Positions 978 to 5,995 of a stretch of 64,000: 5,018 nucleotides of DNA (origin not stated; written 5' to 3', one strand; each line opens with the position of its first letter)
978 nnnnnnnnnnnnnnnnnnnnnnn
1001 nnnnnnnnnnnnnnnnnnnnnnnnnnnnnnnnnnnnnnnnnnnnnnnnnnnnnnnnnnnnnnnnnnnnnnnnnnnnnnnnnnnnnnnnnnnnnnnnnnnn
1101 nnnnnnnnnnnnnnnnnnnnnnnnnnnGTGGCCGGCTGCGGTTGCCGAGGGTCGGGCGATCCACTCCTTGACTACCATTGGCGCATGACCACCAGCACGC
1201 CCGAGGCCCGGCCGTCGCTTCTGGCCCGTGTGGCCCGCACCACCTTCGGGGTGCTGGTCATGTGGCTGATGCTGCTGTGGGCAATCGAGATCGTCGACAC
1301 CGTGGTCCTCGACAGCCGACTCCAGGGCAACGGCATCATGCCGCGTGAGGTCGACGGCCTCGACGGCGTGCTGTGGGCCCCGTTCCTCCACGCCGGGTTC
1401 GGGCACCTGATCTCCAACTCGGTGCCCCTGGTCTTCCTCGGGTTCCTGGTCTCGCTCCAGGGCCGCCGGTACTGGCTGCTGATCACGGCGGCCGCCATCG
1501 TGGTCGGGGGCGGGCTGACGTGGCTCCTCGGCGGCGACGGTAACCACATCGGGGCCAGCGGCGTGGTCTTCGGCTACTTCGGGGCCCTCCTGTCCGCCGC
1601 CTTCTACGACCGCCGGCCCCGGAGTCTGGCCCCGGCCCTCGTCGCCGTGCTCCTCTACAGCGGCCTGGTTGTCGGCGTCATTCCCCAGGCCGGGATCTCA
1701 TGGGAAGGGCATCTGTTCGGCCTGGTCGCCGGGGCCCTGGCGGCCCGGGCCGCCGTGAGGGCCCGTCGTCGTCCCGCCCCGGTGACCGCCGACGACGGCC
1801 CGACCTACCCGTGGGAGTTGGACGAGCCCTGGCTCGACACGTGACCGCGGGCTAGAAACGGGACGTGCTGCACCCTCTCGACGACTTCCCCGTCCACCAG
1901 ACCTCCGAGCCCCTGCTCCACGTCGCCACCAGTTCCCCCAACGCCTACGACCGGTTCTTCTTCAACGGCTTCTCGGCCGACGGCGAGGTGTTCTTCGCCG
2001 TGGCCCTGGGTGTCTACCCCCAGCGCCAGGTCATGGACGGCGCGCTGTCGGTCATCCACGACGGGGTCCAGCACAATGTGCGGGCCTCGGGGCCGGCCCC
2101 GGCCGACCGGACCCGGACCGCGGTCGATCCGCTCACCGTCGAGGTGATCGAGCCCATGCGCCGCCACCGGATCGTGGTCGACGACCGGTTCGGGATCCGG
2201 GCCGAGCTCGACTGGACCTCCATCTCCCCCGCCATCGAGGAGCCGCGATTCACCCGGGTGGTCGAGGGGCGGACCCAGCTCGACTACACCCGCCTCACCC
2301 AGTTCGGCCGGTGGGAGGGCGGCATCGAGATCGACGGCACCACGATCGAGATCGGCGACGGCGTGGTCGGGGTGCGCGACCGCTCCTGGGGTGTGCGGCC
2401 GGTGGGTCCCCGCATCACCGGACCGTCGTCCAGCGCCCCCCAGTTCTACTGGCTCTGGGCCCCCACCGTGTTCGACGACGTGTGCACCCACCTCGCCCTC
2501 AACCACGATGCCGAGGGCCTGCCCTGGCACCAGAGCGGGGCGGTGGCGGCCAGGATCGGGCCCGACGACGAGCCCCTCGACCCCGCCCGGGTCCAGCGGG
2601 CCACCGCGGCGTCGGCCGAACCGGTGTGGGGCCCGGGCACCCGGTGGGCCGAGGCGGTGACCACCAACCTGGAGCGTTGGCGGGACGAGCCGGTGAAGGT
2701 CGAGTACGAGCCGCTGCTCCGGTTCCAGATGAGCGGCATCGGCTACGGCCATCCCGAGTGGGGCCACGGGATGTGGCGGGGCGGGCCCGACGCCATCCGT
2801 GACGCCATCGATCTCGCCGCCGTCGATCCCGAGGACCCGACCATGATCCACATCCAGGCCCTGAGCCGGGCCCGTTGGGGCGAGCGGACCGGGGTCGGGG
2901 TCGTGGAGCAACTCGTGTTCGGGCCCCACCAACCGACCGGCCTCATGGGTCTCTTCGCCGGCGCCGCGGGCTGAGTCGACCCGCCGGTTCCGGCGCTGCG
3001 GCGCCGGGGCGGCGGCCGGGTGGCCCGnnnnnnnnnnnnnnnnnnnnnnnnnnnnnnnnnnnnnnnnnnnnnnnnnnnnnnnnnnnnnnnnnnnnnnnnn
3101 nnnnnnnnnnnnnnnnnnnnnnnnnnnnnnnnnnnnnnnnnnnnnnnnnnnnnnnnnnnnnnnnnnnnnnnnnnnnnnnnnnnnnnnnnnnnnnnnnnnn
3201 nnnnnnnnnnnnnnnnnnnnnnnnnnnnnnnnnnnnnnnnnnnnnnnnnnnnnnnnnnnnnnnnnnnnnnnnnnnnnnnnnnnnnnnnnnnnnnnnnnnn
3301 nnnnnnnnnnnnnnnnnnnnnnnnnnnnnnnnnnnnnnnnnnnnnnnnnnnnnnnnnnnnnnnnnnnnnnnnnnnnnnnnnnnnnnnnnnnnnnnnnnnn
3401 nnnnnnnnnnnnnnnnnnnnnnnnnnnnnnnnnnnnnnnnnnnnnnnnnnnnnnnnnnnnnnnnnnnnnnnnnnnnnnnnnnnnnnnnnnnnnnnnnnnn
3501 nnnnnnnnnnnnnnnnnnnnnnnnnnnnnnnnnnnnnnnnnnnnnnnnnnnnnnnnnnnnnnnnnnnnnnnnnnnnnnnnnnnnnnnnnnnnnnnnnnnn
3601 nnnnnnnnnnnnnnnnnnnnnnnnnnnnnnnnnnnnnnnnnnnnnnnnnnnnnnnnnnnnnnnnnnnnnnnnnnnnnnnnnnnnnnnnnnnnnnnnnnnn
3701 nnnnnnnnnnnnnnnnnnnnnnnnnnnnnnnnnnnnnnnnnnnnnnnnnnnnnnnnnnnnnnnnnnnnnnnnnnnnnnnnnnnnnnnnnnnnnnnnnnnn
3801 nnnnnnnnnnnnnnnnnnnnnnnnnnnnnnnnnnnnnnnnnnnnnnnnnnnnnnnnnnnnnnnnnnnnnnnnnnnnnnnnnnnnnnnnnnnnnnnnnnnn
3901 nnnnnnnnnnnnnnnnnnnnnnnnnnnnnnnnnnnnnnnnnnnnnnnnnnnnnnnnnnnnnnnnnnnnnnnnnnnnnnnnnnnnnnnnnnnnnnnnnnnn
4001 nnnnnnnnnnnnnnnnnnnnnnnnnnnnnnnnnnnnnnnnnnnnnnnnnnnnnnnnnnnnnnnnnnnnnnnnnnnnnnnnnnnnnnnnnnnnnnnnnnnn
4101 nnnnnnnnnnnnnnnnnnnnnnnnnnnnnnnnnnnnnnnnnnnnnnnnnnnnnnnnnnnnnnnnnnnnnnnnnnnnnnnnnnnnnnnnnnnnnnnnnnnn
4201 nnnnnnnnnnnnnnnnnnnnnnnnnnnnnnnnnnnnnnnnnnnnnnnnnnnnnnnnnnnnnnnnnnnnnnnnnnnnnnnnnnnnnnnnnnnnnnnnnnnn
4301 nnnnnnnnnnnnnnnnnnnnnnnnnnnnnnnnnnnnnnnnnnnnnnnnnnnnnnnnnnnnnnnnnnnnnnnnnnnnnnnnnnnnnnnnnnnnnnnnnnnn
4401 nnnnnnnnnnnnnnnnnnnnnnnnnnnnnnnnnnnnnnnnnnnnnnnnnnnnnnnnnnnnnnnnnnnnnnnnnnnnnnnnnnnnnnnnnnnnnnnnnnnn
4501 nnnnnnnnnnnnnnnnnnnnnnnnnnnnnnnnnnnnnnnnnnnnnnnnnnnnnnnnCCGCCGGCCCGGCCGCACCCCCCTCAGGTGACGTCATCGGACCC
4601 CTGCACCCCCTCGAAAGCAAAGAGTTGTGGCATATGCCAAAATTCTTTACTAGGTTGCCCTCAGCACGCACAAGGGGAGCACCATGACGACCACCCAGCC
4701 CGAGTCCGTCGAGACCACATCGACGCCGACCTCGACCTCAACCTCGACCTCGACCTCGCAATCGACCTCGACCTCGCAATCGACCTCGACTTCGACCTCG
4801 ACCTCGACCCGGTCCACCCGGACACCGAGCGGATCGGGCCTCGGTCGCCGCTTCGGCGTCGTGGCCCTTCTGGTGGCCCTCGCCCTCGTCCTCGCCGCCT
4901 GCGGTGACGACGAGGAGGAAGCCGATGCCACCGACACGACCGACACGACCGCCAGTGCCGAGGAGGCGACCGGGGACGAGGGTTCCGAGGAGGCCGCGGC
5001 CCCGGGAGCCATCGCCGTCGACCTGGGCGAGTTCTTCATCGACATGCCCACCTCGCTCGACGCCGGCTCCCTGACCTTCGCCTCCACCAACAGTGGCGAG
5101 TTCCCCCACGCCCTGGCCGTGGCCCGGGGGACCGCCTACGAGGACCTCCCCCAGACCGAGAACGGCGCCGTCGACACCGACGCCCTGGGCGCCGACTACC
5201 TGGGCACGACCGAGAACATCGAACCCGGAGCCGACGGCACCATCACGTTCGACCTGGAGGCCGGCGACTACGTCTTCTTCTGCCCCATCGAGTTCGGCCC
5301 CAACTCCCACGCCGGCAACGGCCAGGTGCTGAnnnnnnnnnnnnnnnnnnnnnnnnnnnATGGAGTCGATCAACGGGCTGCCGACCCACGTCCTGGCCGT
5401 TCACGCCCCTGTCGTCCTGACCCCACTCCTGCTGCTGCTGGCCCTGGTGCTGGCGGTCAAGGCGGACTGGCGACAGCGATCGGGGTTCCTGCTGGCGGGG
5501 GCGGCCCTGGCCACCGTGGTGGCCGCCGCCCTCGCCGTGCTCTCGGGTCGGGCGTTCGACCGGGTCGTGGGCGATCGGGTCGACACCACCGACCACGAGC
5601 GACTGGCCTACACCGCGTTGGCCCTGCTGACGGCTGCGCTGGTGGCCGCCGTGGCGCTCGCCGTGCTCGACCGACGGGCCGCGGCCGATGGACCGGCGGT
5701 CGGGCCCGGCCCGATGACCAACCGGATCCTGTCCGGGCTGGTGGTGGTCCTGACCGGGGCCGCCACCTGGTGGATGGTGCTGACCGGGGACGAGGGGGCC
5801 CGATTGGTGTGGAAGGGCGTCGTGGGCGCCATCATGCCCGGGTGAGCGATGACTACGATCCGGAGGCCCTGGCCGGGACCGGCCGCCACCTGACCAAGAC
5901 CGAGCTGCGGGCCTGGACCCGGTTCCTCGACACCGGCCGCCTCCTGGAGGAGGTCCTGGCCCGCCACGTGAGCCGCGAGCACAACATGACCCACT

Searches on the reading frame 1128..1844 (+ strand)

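Call 32: search_protein_families(library=pfam, proteins=[window:1128-1844:+], max_evalue=0.001)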
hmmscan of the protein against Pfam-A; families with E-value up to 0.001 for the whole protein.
window:1128-1844:+ (238 aa): 1 family
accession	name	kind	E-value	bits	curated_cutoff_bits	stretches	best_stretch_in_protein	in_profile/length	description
PF01694.28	Rhomboid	-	6e-23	82.1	22.6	1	83-208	9-139/143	Rhomboid domain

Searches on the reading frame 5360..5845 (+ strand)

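Call 32: search_protein_families(library=pfam, proteins=[window:5360-5845:+], max_evalue=0.001)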
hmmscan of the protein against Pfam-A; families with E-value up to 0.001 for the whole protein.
window:5360-5845:+ (161 aa): 1 family
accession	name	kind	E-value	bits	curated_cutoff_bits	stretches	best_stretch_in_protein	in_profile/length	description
PF09990.14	DUF2231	-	3.7e-10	40.4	26.4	1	6-156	1-136/139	Predicted membrane protein (DUF2231)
